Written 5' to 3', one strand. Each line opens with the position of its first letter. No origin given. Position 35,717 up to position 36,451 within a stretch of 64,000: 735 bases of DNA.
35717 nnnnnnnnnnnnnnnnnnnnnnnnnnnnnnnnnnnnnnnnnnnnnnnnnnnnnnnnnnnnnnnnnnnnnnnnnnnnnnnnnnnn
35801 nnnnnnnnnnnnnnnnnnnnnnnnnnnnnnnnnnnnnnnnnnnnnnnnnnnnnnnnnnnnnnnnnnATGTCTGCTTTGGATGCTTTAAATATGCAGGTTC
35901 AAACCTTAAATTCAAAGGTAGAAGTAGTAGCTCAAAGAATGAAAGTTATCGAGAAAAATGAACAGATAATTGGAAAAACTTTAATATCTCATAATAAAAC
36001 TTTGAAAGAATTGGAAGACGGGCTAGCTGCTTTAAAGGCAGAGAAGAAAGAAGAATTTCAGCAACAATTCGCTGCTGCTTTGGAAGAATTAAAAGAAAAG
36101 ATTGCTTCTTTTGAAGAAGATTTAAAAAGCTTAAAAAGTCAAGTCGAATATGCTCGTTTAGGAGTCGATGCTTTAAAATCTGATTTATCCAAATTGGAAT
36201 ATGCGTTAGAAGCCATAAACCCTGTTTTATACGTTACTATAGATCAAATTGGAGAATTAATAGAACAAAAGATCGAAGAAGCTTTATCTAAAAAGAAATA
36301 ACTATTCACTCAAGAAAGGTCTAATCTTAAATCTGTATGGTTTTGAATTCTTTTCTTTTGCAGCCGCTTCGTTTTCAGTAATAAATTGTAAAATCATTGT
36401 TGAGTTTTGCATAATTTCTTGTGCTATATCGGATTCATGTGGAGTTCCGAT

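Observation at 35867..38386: Two coiled-coil proteins flanking a 482-aa uncharacterised protein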

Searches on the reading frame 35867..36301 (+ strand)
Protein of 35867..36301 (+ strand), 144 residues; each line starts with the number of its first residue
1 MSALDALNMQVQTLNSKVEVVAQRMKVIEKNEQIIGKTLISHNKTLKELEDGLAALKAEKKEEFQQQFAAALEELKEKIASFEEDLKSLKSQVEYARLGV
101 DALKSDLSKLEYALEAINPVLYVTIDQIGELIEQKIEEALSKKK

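Call 3: search_protein_families(library=pfam, proteins=[window:35867-36301:+], max_evalue=1)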
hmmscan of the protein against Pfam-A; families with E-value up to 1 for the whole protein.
window:35867-36301:+ (144 aa): 67 families (the best 25 are shown)
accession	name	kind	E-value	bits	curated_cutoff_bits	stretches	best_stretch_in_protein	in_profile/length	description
PF04728.18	LPP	-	0.00049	20.8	29.1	1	4-28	2-26/53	Lipoprotein leucine-zipper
PF05531.17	NPV_P10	-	0.00076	20.4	29.8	1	69-122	10-66/75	Nucleopolyhedrovirus P10 protein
PF11932.13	DUF3450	-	0.00079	19.2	32.6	1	59-136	40-117/241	Protein of unknown function (DUF3450)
PF00038.26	Filament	-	0.00086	19.5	40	1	42-117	168-243/313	Intermediate filament protein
PF06160.17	EzrA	-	0.001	17.9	39.6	1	12-134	50-172/557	Septation ring formation regulator, EzrA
PF24423.1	OVT1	-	0.0018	19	30.9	2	71-137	16-82/100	Major antigen, helical domain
PF15035.11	Rootletin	-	0.002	18.6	36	1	11-112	18-118/188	Ciliary rootlet component, centrosome cohesion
PF01297.22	ZnuA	-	0.0024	17.8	29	1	44-91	110-157/263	Zinc-uptake complex component A periplasmic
PF04513.17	Baculo_PEP_C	-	0.0026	18.3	38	1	44-139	45-126/140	Baculovirus polyhedron envelope protein, PEP, C terminus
PF23991.1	DUF7310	-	0.0027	18.6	40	0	65-94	25-54/83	Coiled-coil region of unknown function (DUF7310)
PF01519.22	DUF16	-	0.0035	18.3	40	2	4-50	57-103/104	Protein of unknown function DUF16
PF25541.1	TBCA_PH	-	0.0038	17.4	27.8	1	16-127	9-114/139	PH domain-containing proteins, TBCA domain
PF17675.6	APG6_N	-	0.0067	17.3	45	1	3-96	31-128/132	Apg6 coiled-coil region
PF11536.14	DUF3226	-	0.0075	16.5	27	1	26-86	98-160/208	Protein of unknown function (DUF3226)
PF07889.17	DUF1664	-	0.0082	16.6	34.6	1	60-108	49-111/124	Protein of unknown function (DUF1664)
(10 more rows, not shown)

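Call 4: search_protein_families(library=ncbifam, proteins=[window:35867-36301:+], max_evalue=1)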
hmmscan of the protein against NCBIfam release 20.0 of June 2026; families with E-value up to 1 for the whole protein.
window:35867-36301:+ (144 aa): 35 families (the best 25 are shown)
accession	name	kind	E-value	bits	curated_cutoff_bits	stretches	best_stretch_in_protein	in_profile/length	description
NF007428.1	PRK09973.1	equivalog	4e-06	27.3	120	1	62-96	23-57/85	lipoprotein YqhH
TIGR02168.1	SMC_prok_B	equivalog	1.6e-05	22.8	567.35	1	4-117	290-922/1181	chromosome segregation protein SMC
NF045487.1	ASRP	equivalog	1.7e-05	23.7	300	1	16-143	142-258/593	archaea-specific SMC-related protein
NF047388.1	SA1320_fam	subfamily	9.8e-05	21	230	1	5-115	490-573/644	SA1320 family protein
TIGR02169.1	SMC_prok_A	equivalog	0.00021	19.1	729.4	1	4-130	857-984/1165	chromosome segregation protein SMC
NF006543.0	PRK09039.1-2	equivalog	0.00037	20.4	305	1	3-124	55-171/350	peptidoglycan -binding protein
NF043058.1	T4SS_LegC2C7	subfamily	0.00045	19.3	350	1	4-111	145-251/348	LegC2/C7 family Dot/Icm T4SS effector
NF040788.1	S-lay_SlaB_Mtsph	equivalog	0.00052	19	700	1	67-117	312-362/416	S-layer protein SlaB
NF011925.1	PRK15396.1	subfamily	0.0006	20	108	1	4-30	27-53/78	major outer membrane lipoprotein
TIGR04523.1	Mplasa_alph_rch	subfamily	0.00099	17.1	270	1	8-131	404-529/745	helix-rich protein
NF038218.1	IcmG_DotF_IVB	equivalog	0.0019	17.9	200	1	65-131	112-178/266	type IVB secretion system protein IcmG/DotF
NF053525.1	thylo_ssr2422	subfamily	0.0032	17.9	38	1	58-97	4-43/77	ssr2422 family thylakoid membrane protein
NF003034.1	PRK03918.1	equivalog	0.0066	14.5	700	1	12-133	608-728/878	DNA double-strand break repair ATPase Rad50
TIGR04211.1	SH3_and_anchor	equivalog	0.0097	15.5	65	2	3-95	67-157/198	TIGR04211 family SH3 domain-containing protein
NF001221.0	PRK00197.1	equivalog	0.0098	14.7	289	1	40-136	8-103/418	glutamate-5-semialdehyde dehydrogenase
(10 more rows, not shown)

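Call 56: search_solved_structures(query=A5, max_evalue=1)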
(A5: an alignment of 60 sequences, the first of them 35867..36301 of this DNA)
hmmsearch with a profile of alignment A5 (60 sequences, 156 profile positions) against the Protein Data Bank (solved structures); distinct sequences matched with E-value up to 1: 96 (the best 60 are shown).
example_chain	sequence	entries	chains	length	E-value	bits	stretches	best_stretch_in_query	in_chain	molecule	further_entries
8qae_A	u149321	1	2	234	0.00021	24.3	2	50-123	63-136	sc-apCC-6-SLLA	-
5apx_A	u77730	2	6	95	0.00023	24.2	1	76-127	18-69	GENERAL CONTROL PROTEIN GCN4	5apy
5apw_A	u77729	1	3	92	0.00064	22.8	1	76-122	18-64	GENERAL CONTROL PROTEIN GCN4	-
5apu_A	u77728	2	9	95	0.0018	21.3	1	76-123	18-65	GENERAL CONTROL PROTEIN GCN4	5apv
7zr2_A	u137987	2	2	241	0.0051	19.8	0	40-128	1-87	Spike protein S2',Chimeric protein mimic of SARS-CoV-2 Spike HR1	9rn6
5apq_A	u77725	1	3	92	0.0052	19.8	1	76-122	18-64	GENERAL CONTROL PROTEIN GCN4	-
5apt_A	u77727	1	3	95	0.0053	19.8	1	77-123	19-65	GENERAL CONTROL PROTEIN GCN4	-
5apz_A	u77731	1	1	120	0.0067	19.4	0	77-124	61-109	GENERAL CONTROL PROTEIN GCN4, NOR1 TCAR0761, GENERAL CONTROL PROTEIN GCN4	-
5aps_A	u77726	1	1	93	0.0088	19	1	77-122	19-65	GENERAL CONTROL PROTEIN GCN4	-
8qox_B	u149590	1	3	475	0.01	18.9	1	23-132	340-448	Conserved membrane protein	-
2yny_A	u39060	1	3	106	0.01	18.8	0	76-111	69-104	GENERAL CONTROL PROTEIN GCN4, PUTATIVE INNER MEMBRANE PROTEIN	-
7o92_A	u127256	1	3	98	0.011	18.7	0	72-116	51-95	hypothetical protein UY81_C0065G0003 residues 18-54 from Candidatus Giovannonibacteria bac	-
2lxy_A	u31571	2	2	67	0.012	18.6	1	60-121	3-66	2-mercaptophenol-alpha3C | 4-mercaptophenol-alpha3C protein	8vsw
1lq7_A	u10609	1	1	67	0.015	18.3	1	60-121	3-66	Alpha3W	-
9r1o_A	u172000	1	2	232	0.016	18.2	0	56-129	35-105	sc-apCC-6-DPH-NR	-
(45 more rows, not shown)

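Call 62: search_protein_families(library=pfam, alignment_id=A5, max_evalue=0.05)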
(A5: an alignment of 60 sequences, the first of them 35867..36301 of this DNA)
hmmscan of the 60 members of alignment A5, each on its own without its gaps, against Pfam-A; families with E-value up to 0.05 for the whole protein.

A. member 1, window:35867-36301:+ (144 aa): 27 families (the best 25 are shown)
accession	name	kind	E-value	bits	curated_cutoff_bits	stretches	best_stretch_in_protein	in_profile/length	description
PF04728.18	LPP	-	0.00049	20.8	29.1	0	4-28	2-26/53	Lipoprotein leucine-zipper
PF05531.17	NPV_P10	-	0.00076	20.4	29.8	0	69-122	10-66/75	Nucleopolyhedrovirus P10 protein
PF11932.13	DUF3450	-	0.00079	19.2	32.6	1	59-136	40-117/241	Protein of unknown function (DUF3450)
PF00038.26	Filament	-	0.00086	19.5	40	1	42-117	168-243/313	Intermediate filament protein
PF06160.17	EzrA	-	0.001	17.9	39.6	1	12-134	50-172/557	Septation ring formation regulator, EzrA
PF24423.1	OVT1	-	0.0018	19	30.9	1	71-137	16-82/100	Major antigen, helical domain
PF15035.11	Rootletin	-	0.002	18.6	36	1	11-112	18-118/188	Ciliary rootlet component, centrosome cohesion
PF01297.22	ZnuA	-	0.0024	17.8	29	1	44-91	110-157/263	Zinc-uptake complex component A periplasmic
PF04513.17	Baculo_PEP_C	-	0.0026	18.3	38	1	44-139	45-126/140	Baculovirus polyhedron envelope protein, PEP, C terminus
PF23991.1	DUF7310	-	0.0027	18.6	40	0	65-94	25-54/83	Coiled-coil region of unknown function (DUF7310)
PF01519.22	DUF16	-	0.0035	18.3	40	0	4-50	57-103/104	Protein of unknown function DUF16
PF25541.1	TBCA_PH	-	0.0038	17.4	27.8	0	16-127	9-114/139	PH domain-containing proteins, TBCA domain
PF17675.6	APG6_N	-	0.0067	17.3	45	1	3-96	31-128/132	Apg6 coiled-coil region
PF11536.14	DUF3226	-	0.0075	16.5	27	1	26-86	98-160/208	Protein of unknown function (DUF3226)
PF07889.17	DUF1664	-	0.0082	16.6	34.6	1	60-108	49-111/124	Protein of unknown function (DUF1664)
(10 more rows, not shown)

B. families by the number of members that match (of 60 scanned): 184 families (the first 25 are shown)
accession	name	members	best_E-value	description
PF05531.17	NPV_P10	30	7.2e-06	Nucleopolyhedrovirus P10 protein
PF09429.15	Wbp11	12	3.8e-05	WW domain binding protein 11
PF23991.1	DUF7310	11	0.00052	Coiled-coil region of unknown function (DUF7310)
PF01496.24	V_ATPase_I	8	0.0014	V-type ATPase 116kDa subunit family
PF08614.16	ATG16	7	0.00011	Autophagy protein 16 (ATG16)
PF19111.5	DUF5798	6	6.2e-05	Family of unknown function (DUF5798)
PF10482.14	CtIP_N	6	0.00052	Tumour-suppressor protein CtIP N-terminal domain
PF23203.1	KIF21A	6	0.0016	KIF21A-like domain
PF14282.11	FlxA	5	0.00083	FlxA-like protein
PF24423.1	OVT1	5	0.0018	Major antigen, helical domain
PF06419.17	COG6_N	5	0.0027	Conserved oligomeric complex COG6, N-terminal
PF01519.22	DUF16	5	0.0035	Protein of unknown function DUF16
PF18210.6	Knl1_RWD_C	5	0.0053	Knl1 RWD C-terminal domain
PF07851.19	TMEM120A-B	5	0.0055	TMEM120A/B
PF12325.13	TMF_TATA_bd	4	0.0001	TATA element modulatory factor 1 TATA binding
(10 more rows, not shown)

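Call 83: predict_structure(protein=window:35867-36301:+)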
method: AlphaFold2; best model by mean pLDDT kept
length: 144 residues; sequences in the alignment: 1
mean_pLDDT: 86.7   pTM: 0.56
mean pLDDT of the five models: 86.7, 85.4, 84.8, 77.4, 76.3
residues with pLDDT >= 90: 40; 70-90: 101; 50-70: 3; < 50: 0
segments of 3 or more residues with pLDDT < 50: none
pLDDT, mean of each block of 10 residues (from residue 1): 79 87 87 90 92 89 84 92 91 87 87 82 82 91 71
secondary structure, 60 per line:
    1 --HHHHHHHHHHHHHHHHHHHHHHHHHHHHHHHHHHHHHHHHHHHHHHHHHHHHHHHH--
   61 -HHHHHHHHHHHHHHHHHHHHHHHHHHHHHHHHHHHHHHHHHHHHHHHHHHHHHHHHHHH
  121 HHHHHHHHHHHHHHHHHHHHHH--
elements in order: H3-58 H62-142
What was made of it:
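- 35849..36301 (+): Gene A, a helical-hairpin coiled-coil protein. It is 144 aa from ATG 35867. TTG 35849 gives 150 aa starting 'MP', as in the family consensus, and has GGAGGTG 6 nt upstream. Single-sequence AlphaFold model has helices 3-58 and 62-142, pLDDT 86.7 (call 83).
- On ESCRT-III / PspA / Vipp1 (for protein A): The model has only two helices, 3-58 and 62-142 (call 83).
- A has only two helices (call 83).
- Tried and rejected: A was folded from a single sequence only (call 83).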

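Call 85: fold_search(model_id=the predicted structure, library=pdb)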
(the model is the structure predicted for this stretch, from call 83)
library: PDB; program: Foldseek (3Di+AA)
matches with E <= 10: 786; with E <= 0.001: 0
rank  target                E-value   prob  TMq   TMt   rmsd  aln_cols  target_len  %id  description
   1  6zvs_A                2.4e-02  1.00  0.76  0.82   2.8       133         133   12  C12 symmetry: Bacterial Vipp1 and PspA are members of the ancient ESCRT-III membrane-remodeling superfamily. (released 2021-08-04)
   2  8sbj_B                2.5e-02  1.00  0.57  0.34   5.2       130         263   19  Co-structure Phosphatidylinositol 4,5-bisphosphate 3-kinase catalytic subunit alpha isoform complexed with brain penet (released 2023-07-19)
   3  5ukj_B                2.8e-02  1.00  0.57  0.35   5.2       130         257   19  The co-structure of N,N-dimethyl-4-[(6R)-6-methyl-5-(1H-pyrrolo[2,3- b]pyridin-4-yl)-4,5,6,7-tetrahydropyrazolo[1,5- a (released 2017-05-10)
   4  2rd0_B                3.2e-02  1.00  0.72  0.74   2.9       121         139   18  Structure of a human p110alpha/p85alpha complex (released 2007-12-25)
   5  8qbs                  3.2e-02  1.00  0.72  0.53   2.9       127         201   12  Cryo-EM structure of Vipp1-F197K/L200K helical filament with lattice 1 (Vipp1-F197K/L200K_L1) (released 2024-09-11)
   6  5sxj_B                3.6e-02  1.00  0.73  0.49   1.8       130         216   16  Crystal Structure of PI3Kalpha in complex with fragment 29 (released 2017-02-15)
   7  8v8u_B                3.6e-02  1.00  0.58  0.33   5.5       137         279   19  PI3Ka H1047R co-crystal structure with inhibitor in cryptic pocket near H1047R (compound 12). (released 2024-03-20)
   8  3mtt                  3.6e-02  0.99  0.41  0.37   5.8       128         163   17  Crystal structure of iSH2 domain of human p85beta, Northeast Structural Genomics Consortium Target HR5531C (released 2010-05-19)
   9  7o3w_A                4.1e-02  1.00  0.78  0.54   2.0       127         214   14  Structural basis for VIPP1 oligomerization and maintenance of thylakoid membrane integrity (released 2021-06-30)
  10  7tz7_B                4.1e-02  1.00  0.57  0.34   5.1       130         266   19  PI3K alpha in complex with an inhibitor (released 2022-05-18)
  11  5sxa_B                4.3e-02  1.00  0.73  0.49   1.8       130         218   16  Crystal Structure of PI3Kalpha in complex with fragment 10 (released 2017-02-15)
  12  5sxi_B                4.6e-02  1.00  0.63  0.46   4.4       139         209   18  Crystal Structure of PI3Kalpha in complex with fragment 13 (released 2017-02-15)
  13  4jps_B                4.6e-02  1.00  0.58  0.39   5.2       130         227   19  Co-crystal Structures of the Lipid Kinase PI3K alpha with Pan and Isoform Selective Inhibitors (released 2014-04-02)
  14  8tgd_B                4.6e-02  1.00  0.56  0.35   5.5       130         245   19  STX-478, a Mutant-Selective, Allosteric Inhibitor bound to H1047R PI3Kalpha (released 2023-09-06)
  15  8tsb_B                4.6e-02  1.00  0.55  0.32   5.7       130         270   19  Human PI3K p85alpha/p110alpha bound to compound 2 (released 2023-11-22)
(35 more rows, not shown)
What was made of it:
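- On ESCRT-III / PspA / Vipp1 (for protein A): Structural matches to Vipp1/PspA have E 0.02-0.08 (call 85).
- Closest known: PspA/Vipp1 hairpin. Same: A's two-helix hairpin superposes on their alpha1-alpha2/3 hairpin, with TM about 0.8 (call 85).
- The best structural matches of the A hairpin include Vipp1/PspA, with TM 0.76-0.81 (call 85). PI3K p85 iSH2 and other unrelated hairpins score equally well (call 85).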
